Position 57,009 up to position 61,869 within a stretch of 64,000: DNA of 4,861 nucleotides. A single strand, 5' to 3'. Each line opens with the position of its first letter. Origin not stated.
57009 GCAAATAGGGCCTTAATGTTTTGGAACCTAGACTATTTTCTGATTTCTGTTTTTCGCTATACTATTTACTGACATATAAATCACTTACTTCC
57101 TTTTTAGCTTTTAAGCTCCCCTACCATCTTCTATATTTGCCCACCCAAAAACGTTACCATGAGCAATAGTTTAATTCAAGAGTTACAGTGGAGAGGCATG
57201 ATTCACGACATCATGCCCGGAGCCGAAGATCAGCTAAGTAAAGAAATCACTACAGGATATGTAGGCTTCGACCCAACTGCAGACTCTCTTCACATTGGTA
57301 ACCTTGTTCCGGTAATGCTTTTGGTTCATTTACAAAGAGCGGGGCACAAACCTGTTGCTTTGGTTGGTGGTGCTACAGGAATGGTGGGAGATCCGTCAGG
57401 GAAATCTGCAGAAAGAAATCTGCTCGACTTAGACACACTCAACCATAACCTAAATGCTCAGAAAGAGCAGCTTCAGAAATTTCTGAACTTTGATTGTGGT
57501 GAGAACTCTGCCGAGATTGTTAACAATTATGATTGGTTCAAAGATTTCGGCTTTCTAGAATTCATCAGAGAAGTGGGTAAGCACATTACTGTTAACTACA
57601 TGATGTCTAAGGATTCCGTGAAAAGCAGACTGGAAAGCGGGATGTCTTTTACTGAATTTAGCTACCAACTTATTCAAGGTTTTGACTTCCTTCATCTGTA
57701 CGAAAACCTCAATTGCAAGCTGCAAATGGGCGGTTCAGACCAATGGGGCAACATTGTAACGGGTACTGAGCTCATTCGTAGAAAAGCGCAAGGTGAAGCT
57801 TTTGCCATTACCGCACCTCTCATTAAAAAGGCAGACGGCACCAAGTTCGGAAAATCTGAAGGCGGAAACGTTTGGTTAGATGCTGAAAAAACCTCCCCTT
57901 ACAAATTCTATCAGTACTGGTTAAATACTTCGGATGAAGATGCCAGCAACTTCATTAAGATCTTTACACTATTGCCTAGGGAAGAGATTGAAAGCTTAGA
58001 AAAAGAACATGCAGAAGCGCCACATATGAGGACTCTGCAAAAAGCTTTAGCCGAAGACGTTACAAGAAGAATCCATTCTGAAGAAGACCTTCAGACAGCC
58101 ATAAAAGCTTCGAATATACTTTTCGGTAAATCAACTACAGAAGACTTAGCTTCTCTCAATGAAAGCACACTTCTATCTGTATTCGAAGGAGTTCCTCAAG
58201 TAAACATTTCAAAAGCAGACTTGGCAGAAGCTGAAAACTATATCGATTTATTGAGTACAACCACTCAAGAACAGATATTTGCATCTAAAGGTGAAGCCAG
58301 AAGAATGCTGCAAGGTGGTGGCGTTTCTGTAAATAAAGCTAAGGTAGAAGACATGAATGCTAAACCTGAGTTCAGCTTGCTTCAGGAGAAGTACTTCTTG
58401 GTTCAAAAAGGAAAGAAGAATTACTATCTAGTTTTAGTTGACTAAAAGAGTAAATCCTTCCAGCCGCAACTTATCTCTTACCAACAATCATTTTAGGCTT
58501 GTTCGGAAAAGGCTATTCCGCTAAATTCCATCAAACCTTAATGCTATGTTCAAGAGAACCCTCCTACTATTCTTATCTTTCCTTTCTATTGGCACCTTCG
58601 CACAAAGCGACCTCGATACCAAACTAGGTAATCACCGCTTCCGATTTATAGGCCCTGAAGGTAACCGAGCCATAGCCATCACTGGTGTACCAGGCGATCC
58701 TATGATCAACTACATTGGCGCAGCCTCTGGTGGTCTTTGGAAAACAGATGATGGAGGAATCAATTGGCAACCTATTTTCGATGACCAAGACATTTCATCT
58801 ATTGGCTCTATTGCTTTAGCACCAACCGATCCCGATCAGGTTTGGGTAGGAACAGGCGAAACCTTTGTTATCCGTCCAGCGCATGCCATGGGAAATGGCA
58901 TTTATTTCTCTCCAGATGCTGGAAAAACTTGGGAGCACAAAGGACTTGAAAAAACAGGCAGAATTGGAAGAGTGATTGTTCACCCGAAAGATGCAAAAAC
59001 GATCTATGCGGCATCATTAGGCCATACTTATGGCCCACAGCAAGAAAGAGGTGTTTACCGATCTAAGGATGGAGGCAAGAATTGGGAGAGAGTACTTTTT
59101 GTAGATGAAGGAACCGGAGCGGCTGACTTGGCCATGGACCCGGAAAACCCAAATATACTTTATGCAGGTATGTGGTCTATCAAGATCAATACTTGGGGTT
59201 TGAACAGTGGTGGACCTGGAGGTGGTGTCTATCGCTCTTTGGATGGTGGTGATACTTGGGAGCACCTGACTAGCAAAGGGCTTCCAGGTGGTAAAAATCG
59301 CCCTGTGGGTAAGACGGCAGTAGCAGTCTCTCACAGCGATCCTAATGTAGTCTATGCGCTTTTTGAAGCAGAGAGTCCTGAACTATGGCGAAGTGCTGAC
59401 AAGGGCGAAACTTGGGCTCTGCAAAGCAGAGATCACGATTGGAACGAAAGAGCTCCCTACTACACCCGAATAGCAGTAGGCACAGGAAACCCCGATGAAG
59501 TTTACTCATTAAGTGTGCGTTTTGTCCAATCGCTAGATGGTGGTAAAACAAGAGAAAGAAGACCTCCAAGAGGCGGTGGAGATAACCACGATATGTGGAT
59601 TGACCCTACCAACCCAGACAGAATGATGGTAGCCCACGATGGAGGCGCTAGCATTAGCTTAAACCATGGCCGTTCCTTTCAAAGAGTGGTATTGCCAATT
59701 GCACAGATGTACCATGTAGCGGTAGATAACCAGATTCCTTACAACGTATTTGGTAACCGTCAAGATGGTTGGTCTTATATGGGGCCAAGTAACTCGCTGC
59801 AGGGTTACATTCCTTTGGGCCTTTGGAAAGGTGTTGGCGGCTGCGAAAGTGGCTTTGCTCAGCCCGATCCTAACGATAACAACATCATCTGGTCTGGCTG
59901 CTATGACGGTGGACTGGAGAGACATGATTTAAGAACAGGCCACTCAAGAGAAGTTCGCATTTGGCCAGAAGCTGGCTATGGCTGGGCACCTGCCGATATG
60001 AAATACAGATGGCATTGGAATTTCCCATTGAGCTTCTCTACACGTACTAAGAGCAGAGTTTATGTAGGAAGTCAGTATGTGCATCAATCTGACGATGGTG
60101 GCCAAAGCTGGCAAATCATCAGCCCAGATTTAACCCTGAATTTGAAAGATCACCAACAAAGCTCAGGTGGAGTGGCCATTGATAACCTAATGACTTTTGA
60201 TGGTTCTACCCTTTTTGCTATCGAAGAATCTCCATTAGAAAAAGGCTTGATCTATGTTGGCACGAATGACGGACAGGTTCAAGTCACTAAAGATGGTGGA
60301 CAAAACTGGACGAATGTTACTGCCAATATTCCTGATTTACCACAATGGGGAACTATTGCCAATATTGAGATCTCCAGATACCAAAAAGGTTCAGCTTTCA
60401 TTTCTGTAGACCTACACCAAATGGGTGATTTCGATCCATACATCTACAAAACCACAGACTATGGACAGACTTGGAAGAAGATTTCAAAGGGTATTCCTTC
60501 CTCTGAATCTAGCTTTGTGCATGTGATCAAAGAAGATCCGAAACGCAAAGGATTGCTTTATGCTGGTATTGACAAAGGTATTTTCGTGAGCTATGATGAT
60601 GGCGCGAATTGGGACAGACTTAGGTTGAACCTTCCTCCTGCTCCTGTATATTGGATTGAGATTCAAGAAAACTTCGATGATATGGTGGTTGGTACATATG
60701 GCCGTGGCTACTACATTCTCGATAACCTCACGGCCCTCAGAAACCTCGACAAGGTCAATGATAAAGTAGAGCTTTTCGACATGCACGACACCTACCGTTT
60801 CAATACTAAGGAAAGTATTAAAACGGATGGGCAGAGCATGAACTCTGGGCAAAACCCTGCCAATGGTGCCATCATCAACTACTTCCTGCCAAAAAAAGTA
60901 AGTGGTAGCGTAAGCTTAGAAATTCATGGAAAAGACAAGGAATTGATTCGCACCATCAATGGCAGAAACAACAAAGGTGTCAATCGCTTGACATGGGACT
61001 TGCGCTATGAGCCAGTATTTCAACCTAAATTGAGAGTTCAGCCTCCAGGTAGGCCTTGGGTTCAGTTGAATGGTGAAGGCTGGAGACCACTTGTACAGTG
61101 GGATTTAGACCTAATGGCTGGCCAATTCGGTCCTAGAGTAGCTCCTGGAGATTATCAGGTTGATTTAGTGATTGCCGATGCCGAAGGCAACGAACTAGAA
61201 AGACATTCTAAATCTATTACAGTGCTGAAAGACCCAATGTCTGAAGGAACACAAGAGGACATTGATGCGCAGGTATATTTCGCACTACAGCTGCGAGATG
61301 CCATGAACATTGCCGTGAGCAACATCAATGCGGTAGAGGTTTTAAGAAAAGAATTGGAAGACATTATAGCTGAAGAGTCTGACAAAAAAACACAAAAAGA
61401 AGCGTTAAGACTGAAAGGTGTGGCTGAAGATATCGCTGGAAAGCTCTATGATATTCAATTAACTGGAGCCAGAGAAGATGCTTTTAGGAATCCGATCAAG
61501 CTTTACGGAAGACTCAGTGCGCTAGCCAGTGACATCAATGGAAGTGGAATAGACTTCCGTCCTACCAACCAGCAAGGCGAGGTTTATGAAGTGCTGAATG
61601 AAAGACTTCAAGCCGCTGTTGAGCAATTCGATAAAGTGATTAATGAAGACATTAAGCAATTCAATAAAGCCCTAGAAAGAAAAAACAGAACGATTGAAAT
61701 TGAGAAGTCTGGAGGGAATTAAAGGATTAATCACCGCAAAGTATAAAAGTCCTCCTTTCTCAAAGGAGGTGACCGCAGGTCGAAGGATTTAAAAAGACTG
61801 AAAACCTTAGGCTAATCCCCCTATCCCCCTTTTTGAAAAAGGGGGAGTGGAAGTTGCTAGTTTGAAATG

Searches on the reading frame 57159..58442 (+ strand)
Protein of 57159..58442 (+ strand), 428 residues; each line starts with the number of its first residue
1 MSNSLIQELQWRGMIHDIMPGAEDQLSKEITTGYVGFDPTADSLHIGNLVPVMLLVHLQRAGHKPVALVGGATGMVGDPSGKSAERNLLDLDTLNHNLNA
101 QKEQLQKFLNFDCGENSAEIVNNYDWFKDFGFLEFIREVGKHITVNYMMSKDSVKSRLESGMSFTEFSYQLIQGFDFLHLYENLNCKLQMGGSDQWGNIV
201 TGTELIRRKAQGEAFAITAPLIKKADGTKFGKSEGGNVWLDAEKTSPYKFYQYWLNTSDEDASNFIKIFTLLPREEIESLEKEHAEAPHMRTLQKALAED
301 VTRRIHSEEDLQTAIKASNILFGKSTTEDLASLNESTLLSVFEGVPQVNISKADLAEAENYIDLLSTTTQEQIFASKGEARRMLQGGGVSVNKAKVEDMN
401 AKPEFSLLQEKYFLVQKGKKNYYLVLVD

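Call 69: search_protein_families(library=pfam, proteins=[window:57159-58442:+], max_evalue=0.00001)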
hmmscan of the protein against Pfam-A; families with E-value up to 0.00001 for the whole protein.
window:57159-58442:+ (428 aa): 2 families
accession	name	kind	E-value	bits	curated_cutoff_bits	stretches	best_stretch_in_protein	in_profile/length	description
PF00579.31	tRNA-synt_1b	-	1.6e-82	277.6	21.1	1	32-322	7-291/292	tRNA synthetases class I (W and Y)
PF22421.1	SYY_C-terminal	-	3e-13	49.9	27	1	340-425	4-83/83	Tyrosine--tRNA ligase SYY-like C-terminal domain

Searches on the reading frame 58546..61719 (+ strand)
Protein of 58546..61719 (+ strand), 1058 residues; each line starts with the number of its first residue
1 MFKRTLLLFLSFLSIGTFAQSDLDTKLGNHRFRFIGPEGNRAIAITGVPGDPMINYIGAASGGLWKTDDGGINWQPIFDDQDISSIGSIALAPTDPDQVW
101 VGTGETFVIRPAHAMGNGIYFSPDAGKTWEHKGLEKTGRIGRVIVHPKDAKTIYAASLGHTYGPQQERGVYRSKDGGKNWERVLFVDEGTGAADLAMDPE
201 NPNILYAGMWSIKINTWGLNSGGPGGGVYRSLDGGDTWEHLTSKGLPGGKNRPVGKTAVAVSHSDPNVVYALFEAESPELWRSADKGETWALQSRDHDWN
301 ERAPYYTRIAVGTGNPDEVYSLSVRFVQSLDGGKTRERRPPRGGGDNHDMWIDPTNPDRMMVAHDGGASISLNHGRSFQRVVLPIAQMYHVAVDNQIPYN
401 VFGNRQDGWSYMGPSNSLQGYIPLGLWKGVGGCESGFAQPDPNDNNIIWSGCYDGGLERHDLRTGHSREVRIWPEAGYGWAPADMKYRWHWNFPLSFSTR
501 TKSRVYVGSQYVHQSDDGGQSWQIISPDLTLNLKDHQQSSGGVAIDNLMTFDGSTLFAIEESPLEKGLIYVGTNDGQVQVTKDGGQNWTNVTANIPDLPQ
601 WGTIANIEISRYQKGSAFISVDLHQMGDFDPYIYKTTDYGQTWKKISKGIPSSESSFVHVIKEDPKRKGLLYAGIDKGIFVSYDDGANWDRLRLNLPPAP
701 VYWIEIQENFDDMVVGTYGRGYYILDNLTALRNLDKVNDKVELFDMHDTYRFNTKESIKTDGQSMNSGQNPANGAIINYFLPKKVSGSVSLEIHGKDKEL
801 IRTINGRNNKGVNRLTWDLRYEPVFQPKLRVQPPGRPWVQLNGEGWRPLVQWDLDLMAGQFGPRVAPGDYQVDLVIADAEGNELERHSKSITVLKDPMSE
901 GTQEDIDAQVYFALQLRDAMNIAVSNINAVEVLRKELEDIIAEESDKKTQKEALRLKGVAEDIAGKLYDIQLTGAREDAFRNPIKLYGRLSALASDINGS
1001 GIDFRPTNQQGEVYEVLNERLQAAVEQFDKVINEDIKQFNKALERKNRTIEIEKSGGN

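Call 69: search_protein_families(library=pfam, proteins=[window:58546-61719:+], max_evalue=0.00001)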
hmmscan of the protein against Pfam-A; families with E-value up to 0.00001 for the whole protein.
window:58546-61719:+ (1058 aa): 2 families
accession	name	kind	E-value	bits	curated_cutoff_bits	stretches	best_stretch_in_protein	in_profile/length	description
PF15902.12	Sortilin-Vps10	-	5.7e-26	91.7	33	2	64-183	3-112/446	Sortilin, neurotensin receptor 3,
PF02012.26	BNR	-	5.6e-13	47.2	27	0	171-182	1-12/12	BNR/Asp-box repeat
